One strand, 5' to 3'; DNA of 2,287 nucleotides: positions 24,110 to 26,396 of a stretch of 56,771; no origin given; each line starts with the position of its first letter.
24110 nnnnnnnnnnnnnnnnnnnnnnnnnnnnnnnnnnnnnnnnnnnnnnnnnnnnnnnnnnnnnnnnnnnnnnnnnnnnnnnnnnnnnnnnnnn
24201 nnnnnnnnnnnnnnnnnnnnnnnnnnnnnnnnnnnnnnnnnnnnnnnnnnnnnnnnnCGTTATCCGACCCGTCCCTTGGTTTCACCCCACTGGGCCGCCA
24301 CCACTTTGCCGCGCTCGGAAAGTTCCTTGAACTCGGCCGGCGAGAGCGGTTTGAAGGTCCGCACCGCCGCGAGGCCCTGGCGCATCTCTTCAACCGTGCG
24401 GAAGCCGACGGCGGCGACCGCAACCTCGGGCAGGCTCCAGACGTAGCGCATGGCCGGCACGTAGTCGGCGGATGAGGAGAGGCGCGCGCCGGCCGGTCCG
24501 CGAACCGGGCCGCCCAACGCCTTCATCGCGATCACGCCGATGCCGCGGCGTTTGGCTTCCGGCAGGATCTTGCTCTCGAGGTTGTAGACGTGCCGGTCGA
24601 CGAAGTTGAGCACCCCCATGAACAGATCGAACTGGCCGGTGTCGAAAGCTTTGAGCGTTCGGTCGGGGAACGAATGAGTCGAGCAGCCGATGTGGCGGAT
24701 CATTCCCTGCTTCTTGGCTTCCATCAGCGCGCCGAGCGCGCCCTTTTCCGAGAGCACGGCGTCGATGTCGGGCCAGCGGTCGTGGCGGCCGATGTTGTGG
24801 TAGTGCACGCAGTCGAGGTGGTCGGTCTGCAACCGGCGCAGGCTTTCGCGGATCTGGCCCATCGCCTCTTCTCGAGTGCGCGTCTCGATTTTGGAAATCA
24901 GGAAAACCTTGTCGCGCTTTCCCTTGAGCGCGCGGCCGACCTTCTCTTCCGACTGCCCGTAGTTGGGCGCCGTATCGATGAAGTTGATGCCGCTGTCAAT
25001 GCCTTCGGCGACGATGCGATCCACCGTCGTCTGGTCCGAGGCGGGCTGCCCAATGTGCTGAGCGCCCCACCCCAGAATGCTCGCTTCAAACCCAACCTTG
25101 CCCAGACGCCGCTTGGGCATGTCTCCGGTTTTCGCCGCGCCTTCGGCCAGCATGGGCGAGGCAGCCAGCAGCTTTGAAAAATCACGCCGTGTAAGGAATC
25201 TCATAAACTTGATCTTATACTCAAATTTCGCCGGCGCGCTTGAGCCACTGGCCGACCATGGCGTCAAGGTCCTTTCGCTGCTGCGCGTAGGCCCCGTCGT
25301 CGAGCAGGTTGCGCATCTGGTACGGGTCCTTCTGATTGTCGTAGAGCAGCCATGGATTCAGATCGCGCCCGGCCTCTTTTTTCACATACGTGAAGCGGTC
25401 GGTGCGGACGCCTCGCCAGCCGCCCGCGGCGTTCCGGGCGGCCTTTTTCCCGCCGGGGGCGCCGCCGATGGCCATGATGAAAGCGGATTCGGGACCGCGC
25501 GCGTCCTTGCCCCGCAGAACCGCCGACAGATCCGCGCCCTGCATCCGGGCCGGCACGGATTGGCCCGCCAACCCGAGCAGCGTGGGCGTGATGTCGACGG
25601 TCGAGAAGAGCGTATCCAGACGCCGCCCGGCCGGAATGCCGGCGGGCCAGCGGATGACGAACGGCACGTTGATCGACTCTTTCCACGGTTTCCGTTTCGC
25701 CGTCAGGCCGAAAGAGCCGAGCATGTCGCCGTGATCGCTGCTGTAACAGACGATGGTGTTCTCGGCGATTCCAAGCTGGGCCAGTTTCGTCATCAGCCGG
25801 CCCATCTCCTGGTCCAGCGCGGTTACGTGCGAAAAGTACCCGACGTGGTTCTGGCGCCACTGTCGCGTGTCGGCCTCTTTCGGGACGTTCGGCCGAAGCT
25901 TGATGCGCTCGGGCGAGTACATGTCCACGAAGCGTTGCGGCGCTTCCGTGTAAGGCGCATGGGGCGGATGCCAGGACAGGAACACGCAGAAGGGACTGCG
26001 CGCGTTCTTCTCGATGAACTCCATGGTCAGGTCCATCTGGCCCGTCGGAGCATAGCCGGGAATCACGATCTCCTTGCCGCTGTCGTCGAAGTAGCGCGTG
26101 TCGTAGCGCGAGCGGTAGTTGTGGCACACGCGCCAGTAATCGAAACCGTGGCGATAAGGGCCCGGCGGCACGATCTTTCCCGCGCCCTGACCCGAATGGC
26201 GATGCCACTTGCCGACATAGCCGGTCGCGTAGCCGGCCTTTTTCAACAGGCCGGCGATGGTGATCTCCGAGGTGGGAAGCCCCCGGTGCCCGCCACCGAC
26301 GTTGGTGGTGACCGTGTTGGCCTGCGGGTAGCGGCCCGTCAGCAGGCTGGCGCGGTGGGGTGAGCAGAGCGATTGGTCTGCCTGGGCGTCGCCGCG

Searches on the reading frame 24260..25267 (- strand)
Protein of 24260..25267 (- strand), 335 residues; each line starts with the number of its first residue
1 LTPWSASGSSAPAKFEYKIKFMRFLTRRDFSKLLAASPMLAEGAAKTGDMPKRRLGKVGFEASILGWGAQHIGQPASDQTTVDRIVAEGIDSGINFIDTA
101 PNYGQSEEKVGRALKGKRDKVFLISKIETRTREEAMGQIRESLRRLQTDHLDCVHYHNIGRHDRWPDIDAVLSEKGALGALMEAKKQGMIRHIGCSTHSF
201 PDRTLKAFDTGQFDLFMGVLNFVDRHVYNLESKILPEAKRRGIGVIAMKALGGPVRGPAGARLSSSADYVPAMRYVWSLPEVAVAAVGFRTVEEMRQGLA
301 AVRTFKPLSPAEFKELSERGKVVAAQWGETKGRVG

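Call 9: search_protein_families(library=pfam, proteins=[window:24260-25267:-], max_evalue=0.001)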
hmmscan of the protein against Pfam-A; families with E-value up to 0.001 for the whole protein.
window:24260-25267:- (335 aa): 1 family
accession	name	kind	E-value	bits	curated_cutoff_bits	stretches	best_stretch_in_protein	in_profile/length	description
PF00248.27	Aldo_ket_red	-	5.4e-33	114.7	24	1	65-254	2-195/291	Aldo/keto reductase family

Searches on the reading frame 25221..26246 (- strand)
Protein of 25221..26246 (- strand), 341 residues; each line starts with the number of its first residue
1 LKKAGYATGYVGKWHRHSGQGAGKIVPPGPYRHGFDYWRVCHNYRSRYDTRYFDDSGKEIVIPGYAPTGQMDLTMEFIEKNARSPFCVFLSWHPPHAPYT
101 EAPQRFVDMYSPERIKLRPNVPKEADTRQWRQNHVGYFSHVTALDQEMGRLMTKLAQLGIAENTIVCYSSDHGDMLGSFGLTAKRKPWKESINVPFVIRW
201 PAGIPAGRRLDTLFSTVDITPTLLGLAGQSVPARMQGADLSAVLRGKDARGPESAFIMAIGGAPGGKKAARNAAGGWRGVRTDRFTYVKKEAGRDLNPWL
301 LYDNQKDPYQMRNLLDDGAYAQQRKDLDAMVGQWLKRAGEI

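Call 9: search_protein_families(library=pfam, proteins=[window:25221-26246:-], max_evalue=0.001)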
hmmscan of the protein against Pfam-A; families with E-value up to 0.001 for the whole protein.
window:25221-26246:- (341 aa): 3 families
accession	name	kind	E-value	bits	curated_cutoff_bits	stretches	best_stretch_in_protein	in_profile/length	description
PF00884.28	Sulfatase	-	5.1e-32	111.8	25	1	1-228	87-300/301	Sulfatase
PF16347.10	SGSH_C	-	1e-21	78.2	29.3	1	177-329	1-146/154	N-sulphoglucosamine sulphohydrolase, C-terminal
PF02995.22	DUF229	-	0.00067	18.9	25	0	136-182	305-351/496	Protein of unknown function (DUF229)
